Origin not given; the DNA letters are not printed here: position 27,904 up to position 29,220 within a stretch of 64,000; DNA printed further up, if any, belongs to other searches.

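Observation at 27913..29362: Low-GC RAYT/IS200-like transposase bounded by inverted REP-like palindromes, with the same REPs dispersed ~4 kb away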

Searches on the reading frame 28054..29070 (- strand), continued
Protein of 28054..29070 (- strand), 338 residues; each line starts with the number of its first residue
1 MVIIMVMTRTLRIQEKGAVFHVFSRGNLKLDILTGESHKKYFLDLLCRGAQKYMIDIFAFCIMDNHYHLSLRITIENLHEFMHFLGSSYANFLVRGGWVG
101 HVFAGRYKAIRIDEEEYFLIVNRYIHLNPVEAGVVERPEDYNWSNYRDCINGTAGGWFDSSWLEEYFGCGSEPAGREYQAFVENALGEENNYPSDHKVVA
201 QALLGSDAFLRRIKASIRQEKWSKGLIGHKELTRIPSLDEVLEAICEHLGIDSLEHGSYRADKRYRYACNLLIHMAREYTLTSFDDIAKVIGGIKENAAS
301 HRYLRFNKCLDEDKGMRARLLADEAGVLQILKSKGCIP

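Call 46: search_solved_structures(query=A3, max_evalue=0.1, show_alignments=3)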
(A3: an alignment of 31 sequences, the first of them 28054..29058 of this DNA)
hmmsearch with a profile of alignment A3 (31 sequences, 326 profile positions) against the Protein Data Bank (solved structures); distinct sequences matched with E-value up to 0.1: 7.
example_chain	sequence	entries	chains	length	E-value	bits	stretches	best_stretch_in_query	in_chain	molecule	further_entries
2hcb_A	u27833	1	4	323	1.6e-09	40.9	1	185-311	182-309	Chromosomal replication initiator protein dnaA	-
1l8q_A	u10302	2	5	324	1.6e-09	40.8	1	185-311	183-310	Chromosomal replication initiator protein dnaA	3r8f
8btg_A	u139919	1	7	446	2.2e-09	40.4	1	207-319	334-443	Chromosomal replication initiator protein DnaA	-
1j1v_A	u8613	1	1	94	1.5e-08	37.7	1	230-317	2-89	Chromosomal replication initiator protein dnaA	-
3pvp_A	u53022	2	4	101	8e-06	28.7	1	229-322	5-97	Chromosomal replication initiator protein dnaA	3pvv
2z4r_A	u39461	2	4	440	0.0017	21.1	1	218-320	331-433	Chromosomal replication initiator protein dnaA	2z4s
4er8_A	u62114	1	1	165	0.078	15.6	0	48-142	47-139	TnpArep for protein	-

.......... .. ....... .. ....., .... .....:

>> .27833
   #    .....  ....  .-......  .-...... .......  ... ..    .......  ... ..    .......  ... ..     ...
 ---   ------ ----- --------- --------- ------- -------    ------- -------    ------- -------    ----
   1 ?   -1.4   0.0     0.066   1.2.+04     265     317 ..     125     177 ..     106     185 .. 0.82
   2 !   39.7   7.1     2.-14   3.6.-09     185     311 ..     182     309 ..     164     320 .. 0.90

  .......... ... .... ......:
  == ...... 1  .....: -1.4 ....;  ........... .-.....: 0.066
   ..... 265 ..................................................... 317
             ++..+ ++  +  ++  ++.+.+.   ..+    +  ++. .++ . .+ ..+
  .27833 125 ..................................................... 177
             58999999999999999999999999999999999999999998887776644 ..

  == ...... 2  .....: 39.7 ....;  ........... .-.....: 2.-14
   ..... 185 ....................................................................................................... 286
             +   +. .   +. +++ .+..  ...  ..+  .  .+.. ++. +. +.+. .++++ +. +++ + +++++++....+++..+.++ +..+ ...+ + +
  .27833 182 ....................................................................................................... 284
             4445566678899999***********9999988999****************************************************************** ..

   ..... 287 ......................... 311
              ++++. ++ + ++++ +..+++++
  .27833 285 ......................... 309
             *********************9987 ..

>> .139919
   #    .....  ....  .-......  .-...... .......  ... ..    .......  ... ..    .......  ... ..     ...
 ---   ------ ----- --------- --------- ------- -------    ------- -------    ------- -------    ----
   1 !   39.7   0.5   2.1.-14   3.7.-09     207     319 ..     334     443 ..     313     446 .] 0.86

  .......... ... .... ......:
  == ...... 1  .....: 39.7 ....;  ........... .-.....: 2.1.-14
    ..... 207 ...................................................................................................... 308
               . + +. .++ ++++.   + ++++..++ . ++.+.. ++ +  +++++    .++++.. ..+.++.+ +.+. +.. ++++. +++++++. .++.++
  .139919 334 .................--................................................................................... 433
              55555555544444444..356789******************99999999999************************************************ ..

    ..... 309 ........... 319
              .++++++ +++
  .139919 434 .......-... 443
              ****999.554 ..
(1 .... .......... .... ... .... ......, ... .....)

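Call 54: predict_structure(alignment_id=A3)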
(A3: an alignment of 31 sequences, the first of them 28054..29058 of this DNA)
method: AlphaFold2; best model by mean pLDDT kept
length: 334 residues; sequences in the alignment: 31
mean_pLDDT: 82.1   pTM: 0.57
mean pLDDT of the five models: 82.1, 80.9, 80.7, 79.7, 78.5
residues with pLDDT >= 90: 167; 70-90: 101; 50-70: 34; < 50: 32
segments of 3 or more residues with pLDDT < 50: 1-6, 189-201, 216-228
pLDDT, mean of each block of 10 residues (from residue 1): 47 90 73 95 95 96 94 91 89 76 82 88 94 97 89 87 88 95 63 39 56 47 37 91 93 86 95 84 89 88 92 95 92 69
secondary structure, 60 per line:
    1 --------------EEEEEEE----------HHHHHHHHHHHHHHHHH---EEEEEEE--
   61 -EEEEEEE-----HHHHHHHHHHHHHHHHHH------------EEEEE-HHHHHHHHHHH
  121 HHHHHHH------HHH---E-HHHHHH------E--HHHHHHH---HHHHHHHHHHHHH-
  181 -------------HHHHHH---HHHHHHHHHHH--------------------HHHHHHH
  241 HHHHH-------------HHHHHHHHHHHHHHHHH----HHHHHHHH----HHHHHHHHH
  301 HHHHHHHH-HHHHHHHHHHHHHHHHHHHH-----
elements in order: E15-21 H32-48 E52-58 E62-68 H74-91 E104-108 H110-127 H142-147 H157-163 H167-179 H194-199 H203-213 H234-245 H259-275 H280-287 H292-308 H310-329

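Call 56: fold_search(model_id=the predicted structure, library=pdb)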
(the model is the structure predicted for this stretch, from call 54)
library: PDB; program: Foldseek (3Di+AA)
matches with E <= 10: 1387; with E <= 0.001: 17
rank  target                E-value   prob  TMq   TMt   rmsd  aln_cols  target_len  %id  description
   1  4er8_A                5.2e-07  1.00  0.39  0.77   4.1       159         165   15  Structure of the REP associates tyrosine transposase bound to a REP hairpin (released 2012-08-15)
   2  2xo6_D                1.6e-04  1.00  0.27  0.65   4.0       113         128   19  DEINOCOCCUS RADIODURANS ISDRA2 TRANSPOSASE Y132F MUTANT COMPLEXED WITH LEFT END RECOGNITION AND CLEAVAGE SITE (released 2010-10-13)
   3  2xqc_D                1.9e-04  1.00  0.27  0.64   7.5       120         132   20  DEINOCOCCUS RADIODURANS ISDRA2 TRANSPOSASE COMPLEXED WITH LEFT END RECOGNITION AND CLEAVAGE SITE AND ZN (released 2010-10-13)
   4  2a6m_B                2.7e-04  1.00  0.28  0.59  10.3       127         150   12  Crystal Structure of the ISHp608 Transposase (released 2005-10-25)
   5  2xma_B                2.7e-04  1.00  0.28  0.64   7.3       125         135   20  DEINOCOCCUS RADIODURANS ISDRA2 TRANSPOSASE RIGHT END DNA COMPLEX (released 2010-10-13)
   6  2xo6_A                3.1e-04  1.00  0.28  0.64   6.3       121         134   19  DEINOCOCCUS RADIODURANS ISDRA2 TRANSPOSASE Y132F MUTANT COMPLEXED WITH LEFT END RECOGNITION AND CLEAVAGE SITE (released 2010-10-13)
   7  2xm3_A                3.3e-04  1.00  0.28  0.67   7.4       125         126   20  Deinococcus radiodurans ISDra2 Transposase Left end DNA complex (released 2010-10-13)
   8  2xma_E                3.3e-04  1.00  0.27  0.60  10.5       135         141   20  DEINOCOCCUS RADIODURANS ISDRA2 TRANSPOSASE RIGHT END DNA COMPLEX (released 2010-10-13)
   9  2xma_A                4.5e-04  1.00  0.28  0.62  10.4       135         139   20  DEINOCOCCUS RADIODURANS ISDRA2 TRANSPOSASE RIGHT END DNA COMPLEX (released 2010-10-13)
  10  2xm3_D                5.0e-04  1.00  0.27  0.65   7.5       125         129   20  Deinococcus radiodurans ISDra2 Transposase Left end DNA complex (released 2010-10-13)
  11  2xm3_C                5.5e-04  1.00  0.27  0.66   7.4       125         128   20  Deinococcus radiodurans ISDra2 Transposase Left end DNA complex (released 2010-10-13)
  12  2fyx_A                6.1e-04  1.00  0.27  0.62   7.4       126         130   17  Crystal structure of a putative transposase (dr_0177) from deinococcus radiodurans r1 at 1.90 A resolution (released 2006-02-21)
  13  2f4f_A                6.5e-04  1.00  0.26  0.60  13.2       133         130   15  Crystal structure of IS200 transposase (released 2005-12-13)
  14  2ec2_B                6.8e-04  1.00  0.26  0.60   8.7       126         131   13  Crystal structure of transposase from Sulfolobus tokodaii (released 2007-02-27)
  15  2vjv_A                7.2e-04  1.00  0.28  0.68   7.3       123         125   10  Crystal structure of the IS608 transposase in complex with left end 26-mer DNA hairpin and a 6-mer DNA representing th (released 2008-02-19)
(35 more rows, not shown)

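Call 76: search_dna_similar(query=window:28057-29052:-, collection=plasmids, mode=protein, max_rows=12)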
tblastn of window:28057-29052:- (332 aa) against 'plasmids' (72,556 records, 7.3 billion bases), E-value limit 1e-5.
Records with a match: 16; places in all: 19; records where one place covers at least 80% of the query: 1.
Best place of each record, by identity: <60% 16.
By first word of the organism name: Skermanella 3; Nostoc 3; Legionella 2; Rhodospirillum 2; Sporomusa 1; Pseudomonas 1; Iodobacter 1; Acetoanaerobium 1; Pseudoalteromonas 1; Collinsella 1.
By predicted mobility (MOB-suite, as given by PLSDB): non-mobilizable 10; mobilizable 3; conjugative 3.
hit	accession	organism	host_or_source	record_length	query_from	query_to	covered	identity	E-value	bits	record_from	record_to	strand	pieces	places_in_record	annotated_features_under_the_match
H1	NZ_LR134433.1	Legionella adelaidensis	environmental,Cooling tower water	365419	1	214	64%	35.2%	1e-28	124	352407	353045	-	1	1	transposase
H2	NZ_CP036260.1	Sporomusa termitida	whole organism,intestinal contents of ...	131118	1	285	86%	25.9%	4e-17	90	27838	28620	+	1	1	transposase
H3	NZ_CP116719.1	Pseudomonas aeruginosa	Homo sapiens,urine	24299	1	219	66%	29.3%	2e-13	79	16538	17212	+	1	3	transposase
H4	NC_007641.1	Rhodospirillum rubrum ATCC 11170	-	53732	1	207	62%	30.5%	5e-16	86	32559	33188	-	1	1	transposase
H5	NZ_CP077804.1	Rhodospirillum rubrum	cell culture,culture collection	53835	1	207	62%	30.5%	5e-16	86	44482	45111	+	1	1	transposase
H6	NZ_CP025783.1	Iodobacter fluviatilis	whole organism,Glacial lake sediment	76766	1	180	54%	33.2%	1e-15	86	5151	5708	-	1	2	transposase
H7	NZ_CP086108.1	Skermanella mucosa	single cell,crude oil contaminated ...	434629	1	146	44%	35.8%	2e-20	99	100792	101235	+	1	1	transposase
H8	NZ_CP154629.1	Acetoanaerobium noterae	cell culture,Sludge of a digestion ...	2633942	1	140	42%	35.5%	3e-18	93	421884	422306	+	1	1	none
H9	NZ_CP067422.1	Skermanella sp. TT6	Homo sapiens,single cell,skin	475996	1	140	42%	35.2%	6e-20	98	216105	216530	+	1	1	transposase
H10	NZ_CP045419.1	Pseudoalteromonas sp. THAF3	pure culture,Surface of a polyethylene ...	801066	1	141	42%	34.3%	3e-16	87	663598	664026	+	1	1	none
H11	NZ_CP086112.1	Skermanella rosea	single cell,hydrocarbon-contaminated ...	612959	1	140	42%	33.8%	2e-17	91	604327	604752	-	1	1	transposase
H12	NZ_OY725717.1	Collinsella aerofaciens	-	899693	14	173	48%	29.5%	3e-10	69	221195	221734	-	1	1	transposase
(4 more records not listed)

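Call 77: search_dna_similar(query=window:28057-29052:-, collection=phages, mode=protein, max_rows=8)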
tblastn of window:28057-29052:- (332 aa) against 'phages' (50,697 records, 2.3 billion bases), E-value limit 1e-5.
Records with a match: 1; places in all: 1; records where one place covers at least 80% of the query: 0.
Best place of each record, by identity: <60% 1.
By first word of the organism name: Bacteriophage 1.
By host as written in the record: - 1.
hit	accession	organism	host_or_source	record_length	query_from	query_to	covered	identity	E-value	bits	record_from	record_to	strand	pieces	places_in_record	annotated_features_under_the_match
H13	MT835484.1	Bacteriophage sp.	human fecal samples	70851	1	145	44%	31.5%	1e-13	77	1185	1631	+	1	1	record has no annotation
